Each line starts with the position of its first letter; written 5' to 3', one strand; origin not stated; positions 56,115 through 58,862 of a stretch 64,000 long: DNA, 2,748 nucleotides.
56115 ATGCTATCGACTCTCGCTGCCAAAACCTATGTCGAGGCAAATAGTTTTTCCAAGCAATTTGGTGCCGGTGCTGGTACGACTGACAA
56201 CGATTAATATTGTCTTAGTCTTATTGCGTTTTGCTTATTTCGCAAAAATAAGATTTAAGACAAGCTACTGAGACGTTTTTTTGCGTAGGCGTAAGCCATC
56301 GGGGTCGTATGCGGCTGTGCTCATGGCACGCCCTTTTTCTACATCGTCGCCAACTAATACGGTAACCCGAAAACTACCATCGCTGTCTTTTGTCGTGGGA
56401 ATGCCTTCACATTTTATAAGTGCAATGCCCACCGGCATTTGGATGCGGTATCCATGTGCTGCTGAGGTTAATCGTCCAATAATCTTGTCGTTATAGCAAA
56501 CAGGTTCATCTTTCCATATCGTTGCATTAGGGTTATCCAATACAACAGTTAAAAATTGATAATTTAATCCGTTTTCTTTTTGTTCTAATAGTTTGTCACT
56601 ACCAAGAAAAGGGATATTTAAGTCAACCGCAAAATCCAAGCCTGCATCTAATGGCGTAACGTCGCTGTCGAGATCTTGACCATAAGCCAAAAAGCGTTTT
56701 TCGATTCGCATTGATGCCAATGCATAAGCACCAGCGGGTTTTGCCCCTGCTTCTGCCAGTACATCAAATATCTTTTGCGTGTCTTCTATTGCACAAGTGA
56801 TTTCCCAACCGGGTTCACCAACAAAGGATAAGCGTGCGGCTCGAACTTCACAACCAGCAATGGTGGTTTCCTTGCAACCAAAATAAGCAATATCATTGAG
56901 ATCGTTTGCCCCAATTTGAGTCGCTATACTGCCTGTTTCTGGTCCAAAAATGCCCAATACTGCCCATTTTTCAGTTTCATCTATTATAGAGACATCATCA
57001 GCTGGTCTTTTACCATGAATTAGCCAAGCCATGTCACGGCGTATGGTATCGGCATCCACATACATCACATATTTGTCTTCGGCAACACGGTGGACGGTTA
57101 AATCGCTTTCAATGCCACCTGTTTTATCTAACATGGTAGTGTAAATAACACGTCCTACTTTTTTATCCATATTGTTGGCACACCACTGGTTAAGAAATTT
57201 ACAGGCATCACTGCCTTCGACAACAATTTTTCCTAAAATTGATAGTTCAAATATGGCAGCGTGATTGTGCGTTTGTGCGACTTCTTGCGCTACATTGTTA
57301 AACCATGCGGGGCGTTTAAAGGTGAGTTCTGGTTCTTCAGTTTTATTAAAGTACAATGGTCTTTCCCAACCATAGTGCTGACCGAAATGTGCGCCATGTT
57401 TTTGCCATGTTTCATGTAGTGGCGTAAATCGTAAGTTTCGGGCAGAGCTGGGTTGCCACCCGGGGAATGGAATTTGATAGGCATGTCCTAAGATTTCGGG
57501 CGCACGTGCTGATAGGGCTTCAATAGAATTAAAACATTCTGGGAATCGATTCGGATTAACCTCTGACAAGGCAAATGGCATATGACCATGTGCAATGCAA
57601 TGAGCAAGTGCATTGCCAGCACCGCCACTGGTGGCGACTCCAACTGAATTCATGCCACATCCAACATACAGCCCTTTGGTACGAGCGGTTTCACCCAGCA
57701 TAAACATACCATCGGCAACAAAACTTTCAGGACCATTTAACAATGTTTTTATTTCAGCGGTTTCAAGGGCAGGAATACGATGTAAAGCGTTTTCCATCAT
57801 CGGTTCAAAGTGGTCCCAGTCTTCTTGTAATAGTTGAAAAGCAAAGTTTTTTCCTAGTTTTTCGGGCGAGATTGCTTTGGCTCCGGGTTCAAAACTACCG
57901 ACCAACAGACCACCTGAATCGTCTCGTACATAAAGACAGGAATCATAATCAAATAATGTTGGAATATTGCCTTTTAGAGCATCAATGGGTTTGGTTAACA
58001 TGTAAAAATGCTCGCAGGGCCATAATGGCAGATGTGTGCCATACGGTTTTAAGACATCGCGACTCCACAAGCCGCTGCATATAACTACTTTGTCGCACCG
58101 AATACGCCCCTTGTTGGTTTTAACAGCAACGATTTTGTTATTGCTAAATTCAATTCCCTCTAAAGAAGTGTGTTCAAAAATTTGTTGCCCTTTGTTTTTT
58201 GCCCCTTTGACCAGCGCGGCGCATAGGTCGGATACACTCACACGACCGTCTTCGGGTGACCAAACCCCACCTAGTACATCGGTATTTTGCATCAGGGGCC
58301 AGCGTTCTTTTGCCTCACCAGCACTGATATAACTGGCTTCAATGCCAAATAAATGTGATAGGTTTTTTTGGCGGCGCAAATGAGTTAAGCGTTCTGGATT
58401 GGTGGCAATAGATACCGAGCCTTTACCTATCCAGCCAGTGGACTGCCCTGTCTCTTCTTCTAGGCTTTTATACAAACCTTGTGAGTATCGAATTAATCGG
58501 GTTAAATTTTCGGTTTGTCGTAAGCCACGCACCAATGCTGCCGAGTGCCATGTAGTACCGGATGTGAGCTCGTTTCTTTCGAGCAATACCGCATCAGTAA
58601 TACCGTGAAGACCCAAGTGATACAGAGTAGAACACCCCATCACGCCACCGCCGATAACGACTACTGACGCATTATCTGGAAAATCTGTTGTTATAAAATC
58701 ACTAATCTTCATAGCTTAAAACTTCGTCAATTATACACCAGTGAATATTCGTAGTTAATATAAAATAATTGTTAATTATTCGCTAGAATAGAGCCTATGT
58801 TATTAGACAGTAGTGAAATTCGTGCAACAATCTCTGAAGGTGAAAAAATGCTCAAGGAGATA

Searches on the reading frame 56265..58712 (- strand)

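Call 62: search_protein_families(library=pfam, proteins=[window:56265-58712:-], max_evalue=0.00001)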
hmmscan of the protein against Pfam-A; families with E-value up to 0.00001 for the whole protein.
window:56265-58712:- (815 aa): 4 families
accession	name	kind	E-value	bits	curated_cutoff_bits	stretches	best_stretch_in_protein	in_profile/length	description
PF01571.26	GCV_T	-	1.4e-71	241.2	25.6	1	432-695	1-255/255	Aminomethyltransferase folate-binding domain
PF01266.30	DAO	-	2.5e-64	218.5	27.9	1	17-371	2-352/353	FAD dependent oxidoreductase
PF16350.10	FAO_M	-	1.1e-11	45.1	27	1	375-428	1-54/56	FAD dependent oxidoreductase central domain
PF08669.17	GCV_T_C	-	5.9e-10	39.4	25.9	1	721-785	4-64/80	Glycine cleavage T-protein C-terminal barrel domain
